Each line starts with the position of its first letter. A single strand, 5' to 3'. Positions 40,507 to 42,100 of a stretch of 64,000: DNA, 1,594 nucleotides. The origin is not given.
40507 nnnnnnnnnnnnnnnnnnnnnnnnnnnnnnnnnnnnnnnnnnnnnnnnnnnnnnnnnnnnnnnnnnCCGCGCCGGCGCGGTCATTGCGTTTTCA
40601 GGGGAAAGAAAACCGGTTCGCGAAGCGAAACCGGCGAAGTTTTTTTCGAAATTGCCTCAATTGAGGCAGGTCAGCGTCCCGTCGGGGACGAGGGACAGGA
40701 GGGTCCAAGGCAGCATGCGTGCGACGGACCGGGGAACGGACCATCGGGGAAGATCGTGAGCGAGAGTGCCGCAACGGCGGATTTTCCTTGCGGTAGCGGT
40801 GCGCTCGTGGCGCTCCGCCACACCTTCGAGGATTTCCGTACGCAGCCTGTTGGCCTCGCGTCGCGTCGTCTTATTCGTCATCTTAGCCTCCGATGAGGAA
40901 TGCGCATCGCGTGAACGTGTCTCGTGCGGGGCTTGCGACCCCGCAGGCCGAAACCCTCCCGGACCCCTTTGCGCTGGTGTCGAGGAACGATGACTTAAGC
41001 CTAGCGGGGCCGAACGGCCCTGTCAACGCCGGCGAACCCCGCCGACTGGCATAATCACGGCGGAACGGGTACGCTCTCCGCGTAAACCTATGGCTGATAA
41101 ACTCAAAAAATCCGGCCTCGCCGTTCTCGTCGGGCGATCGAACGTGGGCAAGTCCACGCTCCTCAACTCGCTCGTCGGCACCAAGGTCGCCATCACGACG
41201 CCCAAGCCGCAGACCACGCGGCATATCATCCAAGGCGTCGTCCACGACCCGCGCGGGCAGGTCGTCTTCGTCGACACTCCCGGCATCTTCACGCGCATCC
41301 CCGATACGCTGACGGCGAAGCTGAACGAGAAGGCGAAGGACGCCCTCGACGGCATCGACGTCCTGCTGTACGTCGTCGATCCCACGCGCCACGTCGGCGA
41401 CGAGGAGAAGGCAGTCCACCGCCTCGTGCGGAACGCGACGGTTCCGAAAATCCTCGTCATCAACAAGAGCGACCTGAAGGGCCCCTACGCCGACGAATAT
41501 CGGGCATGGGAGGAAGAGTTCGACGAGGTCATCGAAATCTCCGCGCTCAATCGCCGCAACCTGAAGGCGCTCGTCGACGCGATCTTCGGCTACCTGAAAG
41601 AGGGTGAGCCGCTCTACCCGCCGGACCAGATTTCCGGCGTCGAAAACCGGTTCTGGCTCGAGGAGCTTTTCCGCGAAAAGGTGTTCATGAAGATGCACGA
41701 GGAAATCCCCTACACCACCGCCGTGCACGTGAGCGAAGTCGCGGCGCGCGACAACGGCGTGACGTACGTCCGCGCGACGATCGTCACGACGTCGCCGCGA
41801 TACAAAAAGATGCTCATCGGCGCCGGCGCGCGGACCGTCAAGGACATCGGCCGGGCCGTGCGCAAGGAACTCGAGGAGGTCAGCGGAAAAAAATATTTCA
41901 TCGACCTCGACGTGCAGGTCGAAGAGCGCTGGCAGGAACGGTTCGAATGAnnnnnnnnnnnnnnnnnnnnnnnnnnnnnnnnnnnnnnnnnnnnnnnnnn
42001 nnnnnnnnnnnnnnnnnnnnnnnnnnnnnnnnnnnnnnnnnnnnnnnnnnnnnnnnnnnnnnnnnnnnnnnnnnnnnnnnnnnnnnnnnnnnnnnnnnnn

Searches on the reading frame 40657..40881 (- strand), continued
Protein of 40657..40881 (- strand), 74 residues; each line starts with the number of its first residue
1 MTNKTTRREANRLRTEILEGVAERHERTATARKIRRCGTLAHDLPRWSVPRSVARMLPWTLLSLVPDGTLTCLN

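Call 84: fold_search(model_id=the predicted structure, library=pdb)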
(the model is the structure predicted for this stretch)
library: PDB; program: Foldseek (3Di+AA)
matches with E <= 10: 103; with E <= 0.001: 0
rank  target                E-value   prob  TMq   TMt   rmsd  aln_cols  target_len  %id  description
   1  2isy_A                2.4e+00  0.15  0.22  0.13   3.0        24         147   29  Crystal structure of the nickel-activated two-domain iron-dependent regulator (IdeR) (released 2007-02-13)
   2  3mq0_B                2.6e+00  0.06  0.21  0.09   9.9        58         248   26  Crystal Structure of Agobacterium tumefaciens repressor BlcR (released 2011-03-30)
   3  7b1y_A                2.8e+00  0.12  0.20  0.12   3.0        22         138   36  DtxR-like iron-dependent regulator IdeR complexed with cobalt and its consensus DNA-binding sequence (released 2021-03-03)
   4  1fx7_A                3.0e+00  0.14  0.21  0.09   3.1        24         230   29  CRYSTAL STRUCTURE OF THE IRON-DEPENDENT REGULATOR (IDER) FROM MYCOBACTERIUM TUBERCULOSIS (released 2001-03-07)
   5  7b24_A                3.0e+00  0.13  0.22  0.13   3.0        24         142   33  DtxR-like iron-dependent regulator IdeR (P39G variant) complexed with cobalt and its consensus DNA-binding sequence (released 2021-03-03)
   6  1u8r_A                3.0e+00  0.13  0.21  0.09   3.0        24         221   29  Crystal Structure of an IdeR-DNA Complex Reveals a Conformational Change in Activated IdeR for Base-specific Interacti (released 2004-10-05)
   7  1ddn_A                3.2e+00  0.12  0.21  0.15   3.0        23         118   30  DIPHTHERIA TOX REPRESSOR (C102D MUTANT)/TOX DNA OPERATOR COMPLEX (released 1998-10-14)
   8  1u8r_H                3.7e+00  0.12  0.21  0.09   3.0        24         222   29  Crystal Structure of an IdeR-DNA Complex Reveals a Conformational Change in Activated IdeR for Base-specific Interacti (released 2004-10-05)
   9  1bi3_B                3.9e+00  0.09  0.20  0.13   2.9        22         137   32  STRUCTURE OF APO-AND HOLO-DIPHTHERIA TOXIN REPRESSOR (released 1999-06-22)
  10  7b25_A                3.9e+00  0.09  0.19  0.12   2.9        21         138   38  DtxR-like iron-dependent regulator IdeR (Q43A variant) complexed with cobalt and its consensus DNA-binding sequence (released 2021-03-03)
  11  1c0w_A                4.2e+00  0.10  0.21  0.11   2.9        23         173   30  CRYSTAL STRUCTURE OF THE COBALT-ACTIVATED DIPHTHERIA TOXIN REPRESSOR-DNA COMPLEX REVEALS A METAL BINDING SH-LIKE DOMAI (released 2000-07-22)
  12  1c0w_C                4.2e+00  0.10  0.21  0.11   2.9        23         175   30  CRYSTAL STRUCTURE OF THE COBALT-ACTIVATED DIPHTHERIA TOXIN REPRESSOR-DNA COMPLEX REVEALS A METAL BINDING SH-LIKE DOMAI (released 2000-07-22)
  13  1c0w_D                4.2e+00  0.10  0.21  0.11   2.9        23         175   30  CRYSTAL STRUCTURE OF THE COBALT-ACTIVATED DIPHTHERIA TOXIN REPRESSOR-DNA COMPLEX REVEALS A METAL BINDING SH-LIKE DOMAI (released 2000-07-22)
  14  1c0w_B                4.2e+00  0.10  0.21  0.09   2.9        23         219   30  CRYSTAL STRUCTURE OF THE COBALT-ACTIVATED DIPHTHERIA TOXIN REPRESSOR-DNA COMPLEX REVEALS A METAL BINDING SH-LIKE DOMAI (released 2000-07-22)
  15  1b1b                  4.2e+00  0.09  0.21  0.13   2.9        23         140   30  IRON DEPENDENT REGULATOR (released 1999-12-03)
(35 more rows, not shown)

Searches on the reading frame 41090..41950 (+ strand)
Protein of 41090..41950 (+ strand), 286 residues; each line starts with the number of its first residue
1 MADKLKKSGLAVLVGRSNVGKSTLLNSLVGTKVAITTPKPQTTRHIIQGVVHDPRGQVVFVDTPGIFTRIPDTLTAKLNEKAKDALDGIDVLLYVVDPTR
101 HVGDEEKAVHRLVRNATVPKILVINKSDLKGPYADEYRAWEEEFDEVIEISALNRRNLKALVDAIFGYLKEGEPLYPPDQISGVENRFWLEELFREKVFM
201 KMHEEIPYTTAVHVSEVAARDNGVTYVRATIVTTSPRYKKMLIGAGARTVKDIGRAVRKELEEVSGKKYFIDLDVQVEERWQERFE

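Call 9: search_protein_families(library=pfam, proteins=[window:41090-41950:+], max_evalue=1)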
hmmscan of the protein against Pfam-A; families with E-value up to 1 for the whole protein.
window:41090-41950:+ (286 aa): 24 families
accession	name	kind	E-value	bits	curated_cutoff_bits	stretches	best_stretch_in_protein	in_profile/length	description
PF01926.29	MMR_HSR1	-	1.9e-25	89.6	21.9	1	12-126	3-113/113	50S ribosome-binding GTPase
PF04548.22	AIG1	-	1.4e-10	41.3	27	1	12-114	4-108/212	AIG1 family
PF07650.23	KH_2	-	4.6e-09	36.4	22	1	205-282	1-78/78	KH domain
PF02421.24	FeoB_N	-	1.2e-08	35.1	27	1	12-164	4-155/156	Ferrous iron transport protein B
PF00350.29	Dynamin_N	-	3.4e-08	34.1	27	2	12-46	2-36/168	Dynamin family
PF03193.22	RsgA_GTPase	-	7.7e-08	32.8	30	1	4-66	103-168/174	RsgA GTPase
PF00009.33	GTP_EFTU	-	9.2e-08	32.3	26.5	1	81-170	85-187/188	Elongation factor Tu GTP binding domain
PF16897.10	MMR_HSR1_Xtn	-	0.00044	20.6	35.2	1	118-170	56-105/106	C-terminal region of MMR_HSR1 domain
PF02492.25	cobW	-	0.00094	19.2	20.7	1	54-133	81-159/180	CobW/HypB/UreG, nucleotide-binding domain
PF00071.28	Ras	-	0.0024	17.9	21.6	1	12-163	3-154/162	Ras family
PF03029.23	ATP_bind_1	-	0.0053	17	27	1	55-172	90-210/240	Conserved hypothetical ATP binding protein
PF13481.12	AAA_25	-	0.0062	16.6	27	1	3-114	28-136/195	AAA domain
PF00735.24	Septin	-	0.0072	16.1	26.2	1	12-41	8-37/280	Septin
PF13401.12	AAA_22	-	0.0073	17.1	27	1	7-68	4-65/130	AAA domain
PF09439.16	SRPRB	-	0.008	16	25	1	11-99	6-83/178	Signal recognition particle receptor beta subunit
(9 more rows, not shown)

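Call 10: find_encoding_contigs(protein=window:41090-41950:+, flank=3000, max_places=10)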
Protein window:41090-41950:+ (286 aa): no gene with exactly this product is on record in the collection.

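Call 12: find_related_loci(query=window:41090-41950:+, collection=genome_contigs, flank=4000)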
Query window:41090-41950:+ (286 aa) in genome_contigs; peptide patterns used: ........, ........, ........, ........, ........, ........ (x = any residue, [..] = any of these).
230 stretches matched a pattern; 7 encode a relative of the query (tblastn E <= 1e-3); 7 distinct loci.
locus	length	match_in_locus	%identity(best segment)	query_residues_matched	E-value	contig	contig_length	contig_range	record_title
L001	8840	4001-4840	68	7-286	1e-131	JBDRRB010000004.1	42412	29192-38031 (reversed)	MAG: bacterium isolate MEGAHIT-group-2.75 k141_711421, whole genome shotgun sequence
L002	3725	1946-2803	65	1-286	2e-130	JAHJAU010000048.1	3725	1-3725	MAG: Patescibacteria group bacterium isolate Modern_marine.mb.227 Modern_marine.mb.227_k141_1316390, whole genome shotgu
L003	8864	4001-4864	55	1-285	1e-100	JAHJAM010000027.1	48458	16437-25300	MAG: Patescibacteria group bacterium isolate Modern_marine.mb.212 Modern_marine.mb.212_k141_2320739, whole genome shotgu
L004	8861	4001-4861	46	3-283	2e-83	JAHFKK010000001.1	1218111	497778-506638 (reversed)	MAG: Candidatus Gottesmanbacteria bacterium isolate nzgw408 NODE_1_length_1218112_cov_6.992134, whole genome shotgun seq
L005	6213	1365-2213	47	7-283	4e-79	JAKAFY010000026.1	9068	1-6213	MAG: bacterium isolate WY2.bin139 NODE_12958_length_9068_cov_1.960966, whole genome shotgun sequence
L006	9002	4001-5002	28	13-181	2e-14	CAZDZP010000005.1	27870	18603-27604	MAG TPA_asm: uncultured Anaerolineaceae bacterium isolate SRP072547_co1_251 genome assembly, contig: NODE_2235_length_27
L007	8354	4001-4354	30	13-128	2e-5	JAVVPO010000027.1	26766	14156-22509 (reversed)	MAG: Cellulosilyticaceae bacterium isolate CGS10Y1-bin32 NODE_2020_length_26766_cov_15.106473, whole genome shotgun sequ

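Call 32: find_related_loci(query=window:41090-41950:+, collection=metagenome_contigs, flank=2500)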
Query window:41090-41950:+ (286 aa) in metagenome_contigs; peptide patterns used: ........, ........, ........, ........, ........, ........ (x = any residue, [..] = any of these).
355 stretches matched a pattern; 9 encode a relative of the query (tblastn E <= 1e-3); 9 distinct loci.
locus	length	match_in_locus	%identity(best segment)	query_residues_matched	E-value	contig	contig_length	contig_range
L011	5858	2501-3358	71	1-286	1e-144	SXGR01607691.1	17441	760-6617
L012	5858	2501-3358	65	1-286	1e-127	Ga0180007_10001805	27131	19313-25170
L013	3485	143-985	66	6-285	2e-126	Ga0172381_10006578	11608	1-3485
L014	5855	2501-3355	50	7-285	2e-86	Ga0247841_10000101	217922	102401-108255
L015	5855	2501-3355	50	7-285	2e-86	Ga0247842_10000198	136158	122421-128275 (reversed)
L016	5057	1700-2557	49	7-286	2e-84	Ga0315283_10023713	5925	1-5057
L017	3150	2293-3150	48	7-286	5e-85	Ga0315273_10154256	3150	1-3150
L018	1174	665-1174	74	4-173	5e-90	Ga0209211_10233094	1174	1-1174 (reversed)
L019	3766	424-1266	33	4-283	8e-38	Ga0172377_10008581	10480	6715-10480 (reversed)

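Call 85: search_protein_families(library=pfam, proteins=[L014:1956-2405:-, L016:1154-1627:-, L003:3005-3766:+, L014:1271-2017:-], max_evalue=0.001)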
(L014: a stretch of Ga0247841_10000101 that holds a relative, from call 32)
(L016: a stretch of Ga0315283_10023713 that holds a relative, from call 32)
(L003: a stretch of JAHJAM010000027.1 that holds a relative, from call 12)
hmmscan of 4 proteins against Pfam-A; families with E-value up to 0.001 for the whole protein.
L014:1956-2405:- (149 aa): 2 families
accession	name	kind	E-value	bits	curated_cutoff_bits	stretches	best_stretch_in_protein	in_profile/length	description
PF09136.16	Glucodextran_B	-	1.9e-11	44.2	27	1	68-144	2-80/83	Glucodextranase, domain B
PF17936.7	Big_6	-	0.00013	22.6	27.6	1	77-139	7-76/83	Bacterial Ig domain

L016:1154-1627:- (157 aa): 3 families
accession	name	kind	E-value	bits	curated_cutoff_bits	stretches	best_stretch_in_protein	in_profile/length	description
PF09136.16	Glucodextran_B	-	3.3e-13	49.8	27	1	76-153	2-81/83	Glucodextranase, domain B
PF17936.7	Big_6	-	3.5e-06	27.6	27.6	1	86-147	8-76/83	Bacterial Ig domain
PF17957.7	Big_7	-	0.00054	21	24.1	0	77-139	3-59/70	Bacterial Ig domain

L003:3005-3766:+ (253 aa): 0 families

L014:1271-2017:- (248 aa): 0 families
